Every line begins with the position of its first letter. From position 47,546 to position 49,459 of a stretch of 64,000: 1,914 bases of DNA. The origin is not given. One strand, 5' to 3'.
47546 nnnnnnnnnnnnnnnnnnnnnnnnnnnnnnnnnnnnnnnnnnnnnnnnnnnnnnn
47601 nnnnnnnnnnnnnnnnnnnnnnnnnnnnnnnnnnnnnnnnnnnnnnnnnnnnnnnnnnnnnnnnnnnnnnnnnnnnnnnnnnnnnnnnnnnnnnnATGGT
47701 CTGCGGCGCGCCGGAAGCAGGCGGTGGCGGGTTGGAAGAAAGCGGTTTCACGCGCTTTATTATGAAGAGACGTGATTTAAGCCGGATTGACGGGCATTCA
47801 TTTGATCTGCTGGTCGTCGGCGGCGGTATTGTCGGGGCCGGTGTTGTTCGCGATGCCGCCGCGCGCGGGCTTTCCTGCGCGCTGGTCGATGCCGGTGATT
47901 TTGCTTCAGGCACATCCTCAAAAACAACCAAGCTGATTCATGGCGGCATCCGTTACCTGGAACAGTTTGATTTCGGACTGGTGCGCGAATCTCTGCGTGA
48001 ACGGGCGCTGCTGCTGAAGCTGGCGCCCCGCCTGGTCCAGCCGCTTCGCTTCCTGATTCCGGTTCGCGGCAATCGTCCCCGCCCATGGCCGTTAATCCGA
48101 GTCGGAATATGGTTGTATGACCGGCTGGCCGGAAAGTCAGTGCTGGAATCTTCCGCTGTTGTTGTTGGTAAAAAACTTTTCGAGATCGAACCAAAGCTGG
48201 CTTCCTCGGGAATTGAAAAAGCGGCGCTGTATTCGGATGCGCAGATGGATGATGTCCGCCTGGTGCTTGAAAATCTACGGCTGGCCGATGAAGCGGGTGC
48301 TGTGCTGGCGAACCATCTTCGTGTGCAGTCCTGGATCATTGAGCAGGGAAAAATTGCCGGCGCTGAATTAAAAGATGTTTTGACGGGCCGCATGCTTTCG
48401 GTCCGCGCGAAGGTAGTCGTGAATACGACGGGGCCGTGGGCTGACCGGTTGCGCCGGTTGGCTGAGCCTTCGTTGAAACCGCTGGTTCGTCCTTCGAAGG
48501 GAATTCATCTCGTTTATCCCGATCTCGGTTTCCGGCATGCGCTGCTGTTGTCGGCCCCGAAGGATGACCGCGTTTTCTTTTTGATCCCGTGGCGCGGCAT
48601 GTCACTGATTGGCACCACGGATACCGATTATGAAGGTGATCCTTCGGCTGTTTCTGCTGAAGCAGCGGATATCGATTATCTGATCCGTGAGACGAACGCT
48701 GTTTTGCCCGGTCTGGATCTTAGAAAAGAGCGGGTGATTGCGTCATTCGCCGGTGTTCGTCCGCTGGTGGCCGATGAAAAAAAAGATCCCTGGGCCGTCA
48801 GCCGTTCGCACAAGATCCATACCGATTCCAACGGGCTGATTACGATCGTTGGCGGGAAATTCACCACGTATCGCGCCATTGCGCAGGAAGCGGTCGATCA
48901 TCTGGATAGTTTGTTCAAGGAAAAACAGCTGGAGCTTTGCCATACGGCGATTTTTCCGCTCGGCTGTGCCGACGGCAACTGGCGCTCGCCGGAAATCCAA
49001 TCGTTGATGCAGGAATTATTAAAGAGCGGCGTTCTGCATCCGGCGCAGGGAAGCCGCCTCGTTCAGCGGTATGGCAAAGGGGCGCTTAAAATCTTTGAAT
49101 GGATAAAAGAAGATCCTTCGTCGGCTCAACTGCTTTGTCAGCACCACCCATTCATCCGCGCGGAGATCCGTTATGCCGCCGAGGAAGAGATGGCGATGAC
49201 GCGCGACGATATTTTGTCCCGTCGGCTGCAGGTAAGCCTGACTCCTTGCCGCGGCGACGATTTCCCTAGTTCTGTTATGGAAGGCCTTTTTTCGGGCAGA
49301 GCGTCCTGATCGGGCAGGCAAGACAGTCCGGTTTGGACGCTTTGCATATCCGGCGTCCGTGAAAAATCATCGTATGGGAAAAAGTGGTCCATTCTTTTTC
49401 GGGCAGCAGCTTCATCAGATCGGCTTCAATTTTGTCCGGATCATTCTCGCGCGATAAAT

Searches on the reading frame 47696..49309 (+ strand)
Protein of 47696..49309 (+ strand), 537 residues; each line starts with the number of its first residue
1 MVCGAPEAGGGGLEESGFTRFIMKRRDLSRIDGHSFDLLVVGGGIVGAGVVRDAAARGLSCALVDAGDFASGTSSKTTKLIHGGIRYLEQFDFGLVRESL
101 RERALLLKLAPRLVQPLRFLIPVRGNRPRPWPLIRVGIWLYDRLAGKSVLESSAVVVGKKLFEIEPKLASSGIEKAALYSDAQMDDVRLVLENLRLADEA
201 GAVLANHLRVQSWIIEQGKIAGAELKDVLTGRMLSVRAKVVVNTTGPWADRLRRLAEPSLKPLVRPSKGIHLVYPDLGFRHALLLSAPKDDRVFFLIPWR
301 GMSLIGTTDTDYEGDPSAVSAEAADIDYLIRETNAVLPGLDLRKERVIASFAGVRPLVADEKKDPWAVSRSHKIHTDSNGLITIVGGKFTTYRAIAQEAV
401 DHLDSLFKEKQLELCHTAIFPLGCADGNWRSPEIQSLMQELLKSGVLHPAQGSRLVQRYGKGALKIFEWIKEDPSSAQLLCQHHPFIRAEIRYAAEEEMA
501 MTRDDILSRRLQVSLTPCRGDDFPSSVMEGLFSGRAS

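Call 49: search_protein_families(library=ncbifam, proteins=[window:47696-49309:+], max_evalue=0.00001)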
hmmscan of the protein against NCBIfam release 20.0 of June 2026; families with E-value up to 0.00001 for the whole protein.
window:47696-49309:+ (537 aa): 8 families
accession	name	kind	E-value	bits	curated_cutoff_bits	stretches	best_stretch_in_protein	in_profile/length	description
NF008899.0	PRK12266.1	equivalog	2.5e-113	379.2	360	1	34-515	5-482/508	glycerol-3-phosphate dehydrogenase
NF009906.0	PRK13369.1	equivalog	1.9e-106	356.6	352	1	34-515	5-481/502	glycerol-3-phosphate dehydrogenase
NF033461.1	glycerol3P_ox_1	equivalog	2e-100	336.9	840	2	24-361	7-352/607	type 1 glycerol-3-phosphate oxidase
TIGR03377.1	glycerol3P_GlpA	equivalog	2.8e-68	230.8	552.8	1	38-521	2-463/530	anaerobic glycerol-3-phosphate dehydrogenase subunit GlpA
NF008313.0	PRK11101.1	equivalog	2.3e-51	175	425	1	34-521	7-473/548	anaerobic glycerol-3-phosphate dehydrogenase subunit A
TIGR02352.1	thiamin_ThiO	equivalog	9.8e-11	41.3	250.8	0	153-361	117-309/351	glycine oxidase ThiO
NF041080.1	DGGGPL_reductase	equivalog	4.3e-07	29.1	580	0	194-247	102-155/447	digeranylgeranylglycerophospholipid reductase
NF033460.1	glycerol3P_ox_II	equivalog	5.8e-07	29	460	0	36-85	2-52/361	type 2 glycerol-3-phosphate oxidase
